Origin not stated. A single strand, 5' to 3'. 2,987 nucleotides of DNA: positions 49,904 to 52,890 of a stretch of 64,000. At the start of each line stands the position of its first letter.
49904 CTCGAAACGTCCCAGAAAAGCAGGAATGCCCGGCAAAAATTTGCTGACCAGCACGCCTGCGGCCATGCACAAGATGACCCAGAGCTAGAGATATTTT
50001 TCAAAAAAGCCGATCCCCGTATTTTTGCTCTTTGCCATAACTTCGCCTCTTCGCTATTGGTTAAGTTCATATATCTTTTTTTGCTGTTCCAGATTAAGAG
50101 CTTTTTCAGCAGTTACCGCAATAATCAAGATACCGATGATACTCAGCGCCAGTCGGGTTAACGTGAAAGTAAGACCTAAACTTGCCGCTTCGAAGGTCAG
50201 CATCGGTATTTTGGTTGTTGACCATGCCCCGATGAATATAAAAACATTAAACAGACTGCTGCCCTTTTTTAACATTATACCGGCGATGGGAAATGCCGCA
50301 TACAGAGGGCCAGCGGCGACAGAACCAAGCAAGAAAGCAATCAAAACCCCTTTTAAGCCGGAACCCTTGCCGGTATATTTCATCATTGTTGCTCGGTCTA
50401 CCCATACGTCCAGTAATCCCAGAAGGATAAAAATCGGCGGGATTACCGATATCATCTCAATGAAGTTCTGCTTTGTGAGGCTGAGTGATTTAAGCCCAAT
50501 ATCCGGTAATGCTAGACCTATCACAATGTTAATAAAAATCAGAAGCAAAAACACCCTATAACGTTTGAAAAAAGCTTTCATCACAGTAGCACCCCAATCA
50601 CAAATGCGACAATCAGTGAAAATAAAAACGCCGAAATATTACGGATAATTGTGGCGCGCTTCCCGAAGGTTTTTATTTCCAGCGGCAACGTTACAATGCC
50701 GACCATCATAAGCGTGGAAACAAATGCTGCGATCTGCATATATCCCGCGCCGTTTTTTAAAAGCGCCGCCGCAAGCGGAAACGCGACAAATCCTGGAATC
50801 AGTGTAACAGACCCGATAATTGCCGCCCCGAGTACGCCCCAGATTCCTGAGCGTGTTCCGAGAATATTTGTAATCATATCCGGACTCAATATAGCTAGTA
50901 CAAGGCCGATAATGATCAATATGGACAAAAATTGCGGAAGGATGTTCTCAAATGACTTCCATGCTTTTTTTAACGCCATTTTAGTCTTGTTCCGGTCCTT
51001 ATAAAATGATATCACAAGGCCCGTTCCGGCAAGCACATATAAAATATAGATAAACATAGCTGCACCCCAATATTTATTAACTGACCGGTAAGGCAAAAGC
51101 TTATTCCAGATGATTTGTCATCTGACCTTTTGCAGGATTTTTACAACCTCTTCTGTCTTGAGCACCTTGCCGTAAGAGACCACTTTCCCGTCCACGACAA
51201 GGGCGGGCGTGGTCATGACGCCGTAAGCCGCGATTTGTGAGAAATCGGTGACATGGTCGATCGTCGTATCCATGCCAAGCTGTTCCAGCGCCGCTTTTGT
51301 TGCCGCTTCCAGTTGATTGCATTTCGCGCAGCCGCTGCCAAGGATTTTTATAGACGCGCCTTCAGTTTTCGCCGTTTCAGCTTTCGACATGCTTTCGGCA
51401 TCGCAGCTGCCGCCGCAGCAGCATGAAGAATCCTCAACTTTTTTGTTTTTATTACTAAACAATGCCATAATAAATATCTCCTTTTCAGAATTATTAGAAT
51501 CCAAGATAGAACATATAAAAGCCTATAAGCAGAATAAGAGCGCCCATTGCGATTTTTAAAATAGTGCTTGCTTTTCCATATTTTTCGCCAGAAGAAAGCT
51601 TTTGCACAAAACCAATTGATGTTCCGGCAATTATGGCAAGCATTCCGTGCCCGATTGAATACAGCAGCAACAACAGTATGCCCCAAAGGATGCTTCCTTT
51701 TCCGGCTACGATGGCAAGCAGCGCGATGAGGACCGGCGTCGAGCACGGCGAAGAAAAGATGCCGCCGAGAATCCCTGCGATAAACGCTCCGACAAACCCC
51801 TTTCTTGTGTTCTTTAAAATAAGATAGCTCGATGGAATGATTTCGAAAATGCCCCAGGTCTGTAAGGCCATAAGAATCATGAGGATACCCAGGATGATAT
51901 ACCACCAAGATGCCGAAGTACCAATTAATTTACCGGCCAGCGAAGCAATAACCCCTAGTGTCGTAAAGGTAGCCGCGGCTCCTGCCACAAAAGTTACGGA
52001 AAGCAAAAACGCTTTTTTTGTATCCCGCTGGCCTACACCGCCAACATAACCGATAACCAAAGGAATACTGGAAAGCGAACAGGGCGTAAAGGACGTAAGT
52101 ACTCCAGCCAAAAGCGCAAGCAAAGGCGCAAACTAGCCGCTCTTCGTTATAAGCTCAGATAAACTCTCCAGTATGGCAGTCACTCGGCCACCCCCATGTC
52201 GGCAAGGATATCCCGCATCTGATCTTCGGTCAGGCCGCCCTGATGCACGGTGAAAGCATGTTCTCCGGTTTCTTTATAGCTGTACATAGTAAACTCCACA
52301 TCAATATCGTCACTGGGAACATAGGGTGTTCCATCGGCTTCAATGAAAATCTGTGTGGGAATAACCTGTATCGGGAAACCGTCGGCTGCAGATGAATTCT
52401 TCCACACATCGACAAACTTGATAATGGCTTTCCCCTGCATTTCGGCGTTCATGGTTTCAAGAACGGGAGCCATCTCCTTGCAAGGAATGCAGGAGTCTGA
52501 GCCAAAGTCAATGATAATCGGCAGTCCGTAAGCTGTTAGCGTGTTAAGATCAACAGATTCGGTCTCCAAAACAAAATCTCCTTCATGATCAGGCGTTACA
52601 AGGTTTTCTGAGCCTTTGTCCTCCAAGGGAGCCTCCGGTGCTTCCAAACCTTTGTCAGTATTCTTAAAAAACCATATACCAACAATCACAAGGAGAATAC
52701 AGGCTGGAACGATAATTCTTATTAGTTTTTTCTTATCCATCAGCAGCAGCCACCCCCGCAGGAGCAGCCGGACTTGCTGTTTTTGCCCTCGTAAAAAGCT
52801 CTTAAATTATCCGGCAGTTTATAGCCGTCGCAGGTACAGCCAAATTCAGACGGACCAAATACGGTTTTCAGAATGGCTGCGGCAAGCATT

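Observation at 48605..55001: Minus-strand arsenic / thiol-redox island with unusual membership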

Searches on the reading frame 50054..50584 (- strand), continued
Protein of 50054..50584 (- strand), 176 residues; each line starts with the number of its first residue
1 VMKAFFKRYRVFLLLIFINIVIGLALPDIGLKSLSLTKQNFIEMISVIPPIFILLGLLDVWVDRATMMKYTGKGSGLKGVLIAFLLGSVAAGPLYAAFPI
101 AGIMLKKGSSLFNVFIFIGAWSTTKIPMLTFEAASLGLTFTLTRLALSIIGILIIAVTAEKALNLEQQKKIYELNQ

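Call 84: search_protein_families(library=pfam, proteins=[L099:4109-4753:+, L099:4784-5104:+, L099:6535-7188:+, L122:4674-5456:+, L122:6755-8086:+, L127:4183-4521:+, L127:4773-5450:+, L153:4548-5207:+, L153:5182-5496:+, L154:4677-5504:+], max_evalue=0.001)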
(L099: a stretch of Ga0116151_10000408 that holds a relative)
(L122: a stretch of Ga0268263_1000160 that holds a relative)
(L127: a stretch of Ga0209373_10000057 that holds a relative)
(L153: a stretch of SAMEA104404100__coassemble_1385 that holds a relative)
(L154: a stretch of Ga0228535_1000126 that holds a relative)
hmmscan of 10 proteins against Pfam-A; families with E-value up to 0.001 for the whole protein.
L099:4109-4753:+ (214 aa): 11 families
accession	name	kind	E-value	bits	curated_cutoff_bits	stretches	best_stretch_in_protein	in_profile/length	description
PF12801.12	Fer4_5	-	3.1e-16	59.5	22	2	26-69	3-47/48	4Fe-4S binding domain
PF00037.32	Fer4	-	2.3e-11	43.5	21.1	2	151-172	2-23/24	4Fe-4S binding domain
PF12838.12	Fer4_7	-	9.8e-11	42.4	27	1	157-202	2-52/52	4Fe-4S dicluster domain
PF13187.11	Fer4_9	-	1.4e-10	41.5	27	2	157-203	2-52/52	4Fe-4S dicluster domain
PF13237.11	Fer4_10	-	8.4e-10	38.9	25.5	1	151-199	3-53/53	4Fe-4S dicluster domain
PF12837.12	Fer4_6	-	1.6e-09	37.7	25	1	151-172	3-24/24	4Fe-4S binding domain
PF14697.11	Fer4_21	-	6.5e-09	36.2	35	1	151-203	2-57/59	4Fe-4S dicluster domain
PF25160.1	LdpA_Fe-S-bd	-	2.2e-08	34.2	27.6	2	162-205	8-45/49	LdpA Fe-S cluster-binding domain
PF13484.11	Fer4_16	-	5.5e-07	30.7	30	0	188-206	2-20/66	4Fe-4S double cluster binding domain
PF12797.12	Fer4_2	-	3.5e-05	23.9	24.5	1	151-169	4-22/22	4Fe-4S binding domain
PF12800.12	Fer4_4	-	0.00072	20.2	24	1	155-168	2-15/17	4Fe-4S binding domain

L099:4784-5104:+ (106 aa): 1 family
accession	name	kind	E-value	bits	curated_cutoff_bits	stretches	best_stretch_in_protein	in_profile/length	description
PF02635.20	DsrE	-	9.5e-14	52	22.7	1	1-106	1-116/116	DsrE/DsrF-like family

L099:6535-7188:+ (217 aa): 0 families

L122:4674-5456:+ (260 aa): 1 family
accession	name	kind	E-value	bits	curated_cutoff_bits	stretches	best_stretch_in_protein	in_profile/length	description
PF00563.25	EAL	-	4.1e-35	121.7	31.3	1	7-241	3-236/236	EAL domain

L122:6755-8086:+ (443 aa): 0 families

L127:4183-4521:+ (112 aa): 5 families
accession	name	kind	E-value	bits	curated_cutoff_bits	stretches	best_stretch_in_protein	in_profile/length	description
PF00085.26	Thioredoxin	-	1.2e-28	99.6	23.5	1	6-106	2-102/103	Thioredoxin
PF13098.12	Thioredoxin_2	-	3.8e-07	30.9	27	1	22-102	5-101/104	Thioredoxin-like domain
PF13905.12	Thioredoxin_8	-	4.4e-06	27.4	27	1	24-73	3-54/94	Thioredoxin-like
PF00578.27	AhpC-TSA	-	0.00013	22.3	26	1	22-96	25-101/124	AhpC/TSA family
PF13728.12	TraF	-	0.00065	20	23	1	26-105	133-223/224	F plasmid transfer operon protein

L127:4773-5450:+ (225 aa): 3 families
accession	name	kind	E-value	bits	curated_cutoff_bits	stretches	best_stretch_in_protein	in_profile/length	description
PF13545.12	HTH_Crp_2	-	5.6e-14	52.3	27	1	157-222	2-70/70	Crp-like helix-turn-helix domain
PF00027.35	cNMP_binding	-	3.7e-10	40.1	27.5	1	36-124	3-89/89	Cyclic nucleotide-binding domain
PF00325.26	Crp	-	1.1e-05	25.5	21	1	176-202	4-30/32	Bacterial regulatory proteins, crp family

L153:4548-5207:+ (219 aa): 1 family
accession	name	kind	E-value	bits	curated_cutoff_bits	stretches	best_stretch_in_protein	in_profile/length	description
PF12801.12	Fer4_5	-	2e-06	28.1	22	1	154-186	5-37/48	4Fe-4S binding domain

L153:5182-5496:+ (104 aa): 8 families
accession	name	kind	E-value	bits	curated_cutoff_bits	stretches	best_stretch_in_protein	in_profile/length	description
PF01022.26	HTH_5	-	1.2e-13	51.1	22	1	21-65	2-45/47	Bacterial regulatory protein, arsR family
PF12840.13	HTH_20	-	2.1e-09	37.7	27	1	18-66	1-49/51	Helix-turn-helix domain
PF24035.1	DUF7344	-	2.4e-06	28.2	27.8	0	16-46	2-32/76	Domain of unknown function (DUF7344)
PF12802.13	MarR_2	-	5e-06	27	27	1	24-68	8-53/61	MarR family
PF01638.23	HxlR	-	3.1e-05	24.2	20.8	1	20-70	4-54/91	HxlR-like helix-turn-helix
PF24038.1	DUF7347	-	5e-05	23.9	27.6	1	13-61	3-54/77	Domain of unknown function (DUF7347)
PF13412.12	HTH_24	-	0.00016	21.6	21.9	1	21-66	3-48/48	Winged helix-turn-helix DNA-binding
PF01047.28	MarR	-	0.00024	21.3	24.6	1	22-70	4-52/59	MarR family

L154:4677-5504:+ (275 aa): 1 family
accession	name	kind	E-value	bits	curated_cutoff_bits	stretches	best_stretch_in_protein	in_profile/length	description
PF01578.25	Cytochrom_C_asm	-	4.5e-50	170.7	29.9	1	70-271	3-212/212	Cytochrome C assembly protein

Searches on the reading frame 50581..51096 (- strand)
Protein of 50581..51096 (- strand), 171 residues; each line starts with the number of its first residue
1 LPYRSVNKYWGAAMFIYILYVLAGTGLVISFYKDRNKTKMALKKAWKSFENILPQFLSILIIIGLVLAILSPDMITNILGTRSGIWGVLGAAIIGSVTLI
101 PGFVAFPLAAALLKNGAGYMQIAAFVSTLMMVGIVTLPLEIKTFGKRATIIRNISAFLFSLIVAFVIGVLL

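Call 4: search_protein_families(library=ncbifam, proteins=[window:50581-51096:-], max_evalue=0.01)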
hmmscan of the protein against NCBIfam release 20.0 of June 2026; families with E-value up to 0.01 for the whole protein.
window:50581-51096:- (171 aa): 2 families
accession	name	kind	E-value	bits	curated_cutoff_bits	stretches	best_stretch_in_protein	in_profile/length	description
NF033936.1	CuZnOut_SO0444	equivalog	0.0011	18.2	300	1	54-164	10-119/351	SO_0444 family Cu/Zn efflux transporter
NF040736.1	efflux_SaoE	equivalog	0.0023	17.2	325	1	60-168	188-295/352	efflux transporter SaoE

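Call 5: search_protein_families(library=pfam, proteins=[window:50581-51096:-], max_evalue=0.01)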
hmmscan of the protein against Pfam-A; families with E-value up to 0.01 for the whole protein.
window:50581-51096:- (171 aa): 1 family
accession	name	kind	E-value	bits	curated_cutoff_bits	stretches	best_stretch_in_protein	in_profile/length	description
PF03773.19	ArsP_1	-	1.5e-05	24.8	32.3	1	50-170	14-134/294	Predicted permease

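Call 63: search_protein_families(library=padloc, proteins=[window:50581-51096:-], max_evalue=0.01)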
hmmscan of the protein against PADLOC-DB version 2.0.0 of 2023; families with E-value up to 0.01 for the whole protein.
window:50581-51096:- (171 aa): 0 families

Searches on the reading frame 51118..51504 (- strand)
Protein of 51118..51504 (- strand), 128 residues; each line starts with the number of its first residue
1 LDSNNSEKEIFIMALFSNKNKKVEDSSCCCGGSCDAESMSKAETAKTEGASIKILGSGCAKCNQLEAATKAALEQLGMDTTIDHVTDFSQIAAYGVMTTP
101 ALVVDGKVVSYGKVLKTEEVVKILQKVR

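Call 4: search_protein_families(library=ncbifam, proteins=[window:51118-51504:-], max_evalue=0.01)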
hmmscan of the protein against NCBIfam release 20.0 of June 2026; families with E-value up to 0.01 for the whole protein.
window:51118-51504:- (128 aa): 6 families
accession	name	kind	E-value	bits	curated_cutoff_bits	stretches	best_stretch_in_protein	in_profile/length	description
TIGR00412.2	redox_disulf_2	subfamily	1.2e-28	99.3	62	1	52-125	2-75/75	MTH895/ArsE family thioredoxin-like protein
TIGR03143.1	AhpF_homolog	hypoth_equivalog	0.00075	18.2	687.65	1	31-123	460-553/555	putative alkyl hydroperoxide reductase F subunit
TIGR03757.1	conj_TIGR03757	hypoth_equivalog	0.0025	18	73.2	1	83-114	69-100/113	TIGR03757 family integrating conjugative element protein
TIGR00411.1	redox_disulf_1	equivalog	0.0041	17.1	92.75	1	78-126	33-80/82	MJ0307 family thioredoxin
NF040730.1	CxCC_doxin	equivalog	0.007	16.1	65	1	58-108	10-63/83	thioredoxin-like (seleno)protein SaoT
NF033775.1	P_type_ZntA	exception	0.0097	14.2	1240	1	6-70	7-71/732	Zn(II)/Cd(II)/Pb(II) translocating P-type ATPase ZntA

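Call 5: search_protein_families(library=pfam, proteins=[window:51118-51504:-], max_evalue=0.01)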
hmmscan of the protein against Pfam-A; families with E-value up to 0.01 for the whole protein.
window:51118-51504:- (128 aa): 3 families
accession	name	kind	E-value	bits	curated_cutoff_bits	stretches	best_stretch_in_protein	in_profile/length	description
PF13192.12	Thioredoxin_3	-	1e-27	96.4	24.8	1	51-125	2-76/76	Thioredoxin domain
PF07511.17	DUF1525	-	0.0053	17.3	24.1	1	89-114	73-98/113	Protein of unknown function (DUF1525)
PF16770.11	RTT107_BRCT_5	-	0.008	16.5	27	0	37-99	3-64/100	Regulator of Ty1 transposition protein 107 BRCT domain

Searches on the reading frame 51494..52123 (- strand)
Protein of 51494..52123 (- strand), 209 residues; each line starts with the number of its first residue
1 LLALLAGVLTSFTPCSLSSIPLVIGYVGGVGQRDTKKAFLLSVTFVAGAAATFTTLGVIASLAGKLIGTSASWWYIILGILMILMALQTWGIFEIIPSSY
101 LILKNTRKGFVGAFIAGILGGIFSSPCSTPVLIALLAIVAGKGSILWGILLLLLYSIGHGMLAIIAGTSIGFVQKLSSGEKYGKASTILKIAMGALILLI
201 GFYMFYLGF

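Call 4: search_protein_families(library=ncbifam, proteins=[window:51494-52123:-], max_evalue=0.01)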
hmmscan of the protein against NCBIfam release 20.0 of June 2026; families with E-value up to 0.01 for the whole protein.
window:51494-52123:- (209 aa): 2 families
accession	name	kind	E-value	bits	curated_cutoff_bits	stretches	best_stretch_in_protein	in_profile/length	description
NF001419.0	PRK00293.1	subfamily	5.6e-21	74.7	330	1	2-203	174-380/574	protein-disulfide reductase DsbD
NF045694.1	seleno_TsoB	exception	9.8e-19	66.8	805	1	4-178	189-368/572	rhodanese/DsbD fusion-like selenoprotein TsoB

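Call 5: search_protein_families(library=pfam, proteins=[window:51494-52123:-], max_evalue=0.01)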
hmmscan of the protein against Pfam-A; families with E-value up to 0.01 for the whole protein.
window:51494-52123:- (209 aa): 1 family
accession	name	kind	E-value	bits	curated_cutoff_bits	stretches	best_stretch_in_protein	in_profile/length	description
PF02683.22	DsbD_TM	-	2.2e-24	86.4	27.1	1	3-204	8-214/219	Cytochrome C biogenesis protein transmembrane domain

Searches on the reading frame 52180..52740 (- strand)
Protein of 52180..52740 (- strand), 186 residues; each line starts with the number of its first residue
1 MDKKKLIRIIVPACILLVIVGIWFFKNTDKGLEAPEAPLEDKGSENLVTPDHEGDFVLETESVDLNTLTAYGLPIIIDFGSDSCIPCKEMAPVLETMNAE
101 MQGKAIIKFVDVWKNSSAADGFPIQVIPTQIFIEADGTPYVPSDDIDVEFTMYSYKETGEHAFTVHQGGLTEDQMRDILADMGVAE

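Call 4: search_protein_families(library=ncbifam, proteins=[window:52180-52740:-], max_evalue=0.01)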
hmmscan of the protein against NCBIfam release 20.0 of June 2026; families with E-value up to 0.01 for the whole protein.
window:52180-52740:- (186 aa): 7 families
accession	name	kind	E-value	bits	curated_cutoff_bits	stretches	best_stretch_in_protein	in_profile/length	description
TIGR01068.1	thioredoxin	equivalog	7.9e-12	45.2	96.8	1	72-136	14-78/101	thioredoxin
NF006898.0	PRK09381.1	equivalog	6.1e-10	39.4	138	1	58-133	8-82/109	thioredoxin TrxA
NF008229.0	PRK10996.1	equivalog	1.4e-08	34.6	125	1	57-132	37-112/141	thioredoxin TrxC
NF047697.1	ThioredTrxAClost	equivalog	7.6e-05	22.8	140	1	64-123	10-68/105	thioredoxin TrxA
TIGR01126.1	pdi_dom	equivalog_domain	0.00039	20.7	107.2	1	74-137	16-82/105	protein disulfide-isomerase domain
NF045694.1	seleno_TsoB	exception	0.0015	16.7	805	1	70-138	472-548/572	rhodanese/DsbD fusion-like selenoprotein TsoB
NF002854.0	PRK03147.1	subfamily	0.0055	16.6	170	0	8-122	6-113/176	thiol-disulfide oxidoreductase ResA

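Call 5: search_protein_families(library=pfam, proteins=[window:52180-52740:-], max_evalue=0.01)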
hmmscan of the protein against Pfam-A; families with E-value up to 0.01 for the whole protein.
window:52180-52740:- (186 aa): 2 families
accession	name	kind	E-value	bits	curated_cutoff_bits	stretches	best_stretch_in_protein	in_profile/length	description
PF00085.26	Thioredoxin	-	2.7e-10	40.6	23.5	1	74-136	20-82/103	Thioredoxin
PF13098.12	Thioredoxin_2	-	4.8e-06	27.3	27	1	72-138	5-86/104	Thioredoxin-like domain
